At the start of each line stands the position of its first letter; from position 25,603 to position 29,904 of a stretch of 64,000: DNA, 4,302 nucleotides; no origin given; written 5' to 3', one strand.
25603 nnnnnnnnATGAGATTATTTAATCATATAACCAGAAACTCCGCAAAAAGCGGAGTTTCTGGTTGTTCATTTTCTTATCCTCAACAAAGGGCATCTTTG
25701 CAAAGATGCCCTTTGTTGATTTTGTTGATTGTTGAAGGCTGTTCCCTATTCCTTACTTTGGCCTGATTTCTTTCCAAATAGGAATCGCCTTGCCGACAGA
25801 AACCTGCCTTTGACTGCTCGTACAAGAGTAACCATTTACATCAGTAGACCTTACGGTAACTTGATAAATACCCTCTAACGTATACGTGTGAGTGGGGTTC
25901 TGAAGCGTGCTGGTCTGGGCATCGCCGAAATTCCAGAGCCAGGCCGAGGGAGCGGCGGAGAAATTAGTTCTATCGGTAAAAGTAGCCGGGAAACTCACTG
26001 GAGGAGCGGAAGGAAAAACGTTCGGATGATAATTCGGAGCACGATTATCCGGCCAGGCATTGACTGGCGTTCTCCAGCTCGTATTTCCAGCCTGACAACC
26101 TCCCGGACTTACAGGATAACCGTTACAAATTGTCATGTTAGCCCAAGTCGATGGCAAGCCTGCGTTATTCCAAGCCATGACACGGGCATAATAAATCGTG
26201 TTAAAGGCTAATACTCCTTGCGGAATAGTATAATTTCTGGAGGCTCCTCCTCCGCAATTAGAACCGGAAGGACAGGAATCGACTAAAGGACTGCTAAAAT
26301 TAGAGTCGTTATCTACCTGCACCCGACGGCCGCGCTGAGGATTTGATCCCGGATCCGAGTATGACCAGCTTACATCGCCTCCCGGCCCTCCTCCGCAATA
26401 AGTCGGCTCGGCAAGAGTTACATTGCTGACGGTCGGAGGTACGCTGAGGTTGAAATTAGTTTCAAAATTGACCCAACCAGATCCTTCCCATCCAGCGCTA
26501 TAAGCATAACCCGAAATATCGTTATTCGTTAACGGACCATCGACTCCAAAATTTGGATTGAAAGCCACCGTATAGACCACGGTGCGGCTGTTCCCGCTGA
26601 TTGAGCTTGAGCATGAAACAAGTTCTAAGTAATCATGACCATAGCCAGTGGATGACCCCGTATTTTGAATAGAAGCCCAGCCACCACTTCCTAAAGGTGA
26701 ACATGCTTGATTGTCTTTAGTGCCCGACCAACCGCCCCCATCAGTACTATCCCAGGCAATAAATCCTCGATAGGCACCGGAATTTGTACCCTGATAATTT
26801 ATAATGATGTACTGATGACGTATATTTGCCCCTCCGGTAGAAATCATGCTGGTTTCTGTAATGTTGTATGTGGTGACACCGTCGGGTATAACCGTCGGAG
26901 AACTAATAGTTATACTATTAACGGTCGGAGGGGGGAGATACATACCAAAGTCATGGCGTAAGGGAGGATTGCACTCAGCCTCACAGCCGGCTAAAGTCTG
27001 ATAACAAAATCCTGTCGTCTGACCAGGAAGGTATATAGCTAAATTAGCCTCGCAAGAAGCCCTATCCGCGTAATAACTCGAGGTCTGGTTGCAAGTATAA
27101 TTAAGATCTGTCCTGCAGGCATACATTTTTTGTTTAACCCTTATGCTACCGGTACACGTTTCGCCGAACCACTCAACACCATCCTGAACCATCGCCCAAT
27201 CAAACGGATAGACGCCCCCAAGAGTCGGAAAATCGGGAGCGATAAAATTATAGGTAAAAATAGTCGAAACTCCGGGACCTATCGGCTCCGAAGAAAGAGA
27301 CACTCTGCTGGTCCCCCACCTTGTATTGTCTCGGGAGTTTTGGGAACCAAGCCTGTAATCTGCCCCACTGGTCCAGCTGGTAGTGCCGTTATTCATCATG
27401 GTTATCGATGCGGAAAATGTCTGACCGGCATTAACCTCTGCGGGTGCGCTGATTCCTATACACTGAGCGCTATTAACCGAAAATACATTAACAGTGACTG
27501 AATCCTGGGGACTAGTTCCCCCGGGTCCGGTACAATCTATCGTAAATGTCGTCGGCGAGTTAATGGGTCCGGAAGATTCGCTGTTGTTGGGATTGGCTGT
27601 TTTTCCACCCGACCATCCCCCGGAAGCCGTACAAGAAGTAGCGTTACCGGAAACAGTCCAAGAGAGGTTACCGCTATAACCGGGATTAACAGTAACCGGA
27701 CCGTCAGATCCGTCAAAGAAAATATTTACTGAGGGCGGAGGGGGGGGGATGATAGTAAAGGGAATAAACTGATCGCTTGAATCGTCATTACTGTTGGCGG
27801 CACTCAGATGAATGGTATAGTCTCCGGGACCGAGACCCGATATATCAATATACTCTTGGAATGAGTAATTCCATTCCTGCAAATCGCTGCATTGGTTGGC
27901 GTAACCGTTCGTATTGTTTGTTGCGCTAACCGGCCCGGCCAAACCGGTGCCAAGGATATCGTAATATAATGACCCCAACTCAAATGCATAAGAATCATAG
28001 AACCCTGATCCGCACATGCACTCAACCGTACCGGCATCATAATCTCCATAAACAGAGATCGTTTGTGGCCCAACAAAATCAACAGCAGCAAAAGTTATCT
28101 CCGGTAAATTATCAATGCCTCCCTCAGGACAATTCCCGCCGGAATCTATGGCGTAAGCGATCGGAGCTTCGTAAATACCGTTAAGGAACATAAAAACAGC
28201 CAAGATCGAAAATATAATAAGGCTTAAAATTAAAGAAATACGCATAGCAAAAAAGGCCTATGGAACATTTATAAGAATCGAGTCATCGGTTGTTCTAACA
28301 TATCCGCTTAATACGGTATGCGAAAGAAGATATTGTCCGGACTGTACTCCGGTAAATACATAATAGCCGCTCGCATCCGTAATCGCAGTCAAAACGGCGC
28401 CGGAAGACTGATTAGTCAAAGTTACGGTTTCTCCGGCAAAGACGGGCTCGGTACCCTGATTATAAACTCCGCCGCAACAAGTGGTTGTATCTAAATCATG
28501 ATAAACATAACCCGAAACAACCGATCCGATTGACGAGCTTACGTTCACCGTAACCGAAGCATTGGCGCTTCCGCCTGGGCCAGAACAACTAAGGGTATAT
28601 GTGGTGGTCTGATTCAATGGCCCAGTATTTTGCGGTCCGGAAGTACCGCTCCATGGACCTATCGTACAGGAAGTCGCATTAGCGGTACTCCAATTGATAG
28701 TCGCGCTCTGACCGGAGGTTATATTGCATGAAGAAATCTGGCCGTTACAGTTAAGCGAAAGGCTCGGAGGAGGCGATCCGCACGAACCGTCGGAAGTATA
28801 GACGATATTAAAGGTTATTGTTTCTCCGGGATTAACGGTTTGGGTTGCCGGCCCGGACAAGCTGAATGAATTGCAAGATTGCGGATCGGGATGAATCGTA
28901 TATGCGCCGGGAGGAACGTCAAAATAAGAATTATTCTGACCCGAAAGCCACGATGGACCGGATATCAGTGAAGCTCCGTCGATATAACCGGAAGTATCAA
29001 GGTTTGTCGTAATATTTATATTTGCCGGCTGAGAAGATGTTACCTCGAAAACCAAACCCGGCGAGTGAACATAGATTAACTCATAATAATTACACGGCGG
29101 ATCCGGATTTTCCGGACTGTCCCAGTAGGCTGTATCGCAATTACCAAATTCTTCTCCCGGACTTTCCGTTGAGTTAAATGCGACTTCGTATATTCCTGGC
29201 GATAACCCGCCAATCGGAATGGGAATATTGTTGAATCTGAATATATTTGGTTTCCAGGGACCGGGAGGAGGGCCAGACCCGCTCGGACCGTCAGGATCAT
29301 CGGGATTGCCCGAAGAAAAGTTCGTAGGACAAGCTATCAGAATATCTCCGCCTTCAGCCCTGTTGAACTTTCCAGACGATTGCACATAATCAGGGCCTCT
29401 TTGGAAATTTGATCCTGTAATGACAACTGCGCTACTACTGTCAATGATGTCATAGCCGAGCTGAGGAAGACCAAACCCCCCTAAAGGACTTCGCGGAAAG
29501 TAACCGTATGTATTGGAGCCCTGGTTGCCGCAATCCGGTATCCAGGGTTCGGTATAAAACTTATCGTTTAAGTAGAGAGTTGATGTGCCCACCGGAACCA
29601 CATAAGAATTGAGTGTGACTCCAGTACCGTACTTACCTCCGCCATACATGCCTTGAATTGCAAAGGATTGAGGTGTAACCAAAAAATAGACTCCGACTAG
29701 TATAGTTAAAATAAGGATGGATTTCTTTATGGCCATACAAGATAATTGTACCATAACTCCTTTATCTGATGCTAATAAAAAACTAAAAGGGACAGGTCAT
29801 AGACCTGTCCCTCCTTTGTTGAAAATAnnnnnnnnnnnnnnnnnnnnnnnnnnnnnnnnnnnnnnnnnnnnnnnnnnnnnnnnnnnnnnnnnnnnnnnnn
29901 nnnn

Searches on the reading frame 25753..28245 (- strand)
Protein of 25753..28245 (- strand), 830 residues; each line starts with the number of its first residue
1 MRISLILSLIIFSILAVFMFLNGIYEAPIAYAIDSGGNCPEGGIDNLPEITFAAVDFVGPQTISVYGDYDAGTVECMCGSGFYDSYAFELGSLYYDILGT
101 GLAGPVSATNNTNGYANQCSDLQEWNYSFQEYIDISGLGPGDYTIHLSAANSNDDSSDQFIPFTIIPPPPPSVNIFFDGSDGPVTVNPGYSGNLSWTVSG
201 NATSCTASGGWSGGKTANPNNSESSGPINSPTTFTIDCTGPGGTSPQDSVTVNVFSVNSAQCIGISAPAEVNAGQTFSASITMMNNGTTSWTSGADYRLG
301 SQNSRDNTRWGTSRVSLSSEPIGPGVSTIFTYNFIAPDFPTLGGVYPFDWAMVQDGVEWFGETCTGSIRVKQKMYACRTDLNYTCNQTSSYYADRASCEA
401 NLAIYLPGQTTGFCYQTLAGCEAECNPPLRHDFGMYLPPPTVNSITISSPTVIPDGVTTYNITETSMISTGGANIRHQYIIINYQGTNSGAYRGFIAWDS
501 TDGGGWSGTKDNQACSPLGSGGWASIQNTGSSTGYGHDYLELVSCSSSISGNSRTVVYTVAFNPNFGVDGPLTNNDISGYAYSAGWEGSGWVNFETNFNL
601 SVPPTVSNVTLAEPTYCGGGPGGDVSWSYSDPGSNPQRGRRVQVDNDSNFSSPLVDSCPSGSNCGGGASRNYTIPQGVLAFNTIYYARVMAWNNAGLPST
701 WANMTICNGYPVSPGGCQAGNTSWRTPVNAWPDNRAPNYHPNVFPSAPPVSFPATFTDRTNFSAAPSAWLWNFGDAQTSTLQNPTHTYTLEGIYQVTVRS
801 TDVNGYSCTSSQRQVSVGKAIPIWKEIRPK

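Call 10: search_protein_families(library=pfam, proteins=[window:25753-28245:-], max_evalue=0.01)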
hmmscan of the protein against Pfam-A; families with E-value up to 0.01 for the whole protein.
window:25753-28245:- (830 aa): 4 families
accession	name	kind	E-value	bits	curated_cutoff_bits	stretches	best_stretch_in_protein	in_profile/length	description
PF18911.6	PKD_4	-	4.8e-14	52.6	27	1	750-816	20-84/85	PKD domain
PF00801.26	PKD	-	5.3e-09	36.4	23.5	1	741-807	8-72/80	PKD domain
PF16158.11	N_BRCA1_IG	-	3.5e-06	28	28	1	270-370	7-108/108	Ig-like domain from next to BRCA1 gene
PF07495.19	Y_Y_Y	-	0.0018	18.5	26.6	0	124-158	20-55/65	Y_Y_Y domain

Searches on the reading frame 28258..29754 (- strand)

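Call 10: search_protein_families(library=pfam, proteins=[window:28258-29754:-], max_evalue=0.01)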
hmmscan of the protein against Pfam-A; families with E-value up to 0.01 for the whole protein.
window:28258-29754:- (498 aa): 2 families
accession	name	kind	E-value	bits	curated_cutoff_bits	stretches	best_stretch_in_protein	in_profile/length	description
PF17210.9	SdrD_B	-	2.4e-09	37.8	29.7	1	416-491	6-76/112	SdrD B-like domain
PF13620.12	CarboxypepD_reg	-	4.1e-08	33.9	32.3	1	430-480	6-55/82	Carboxypeptidase regulatory-like domain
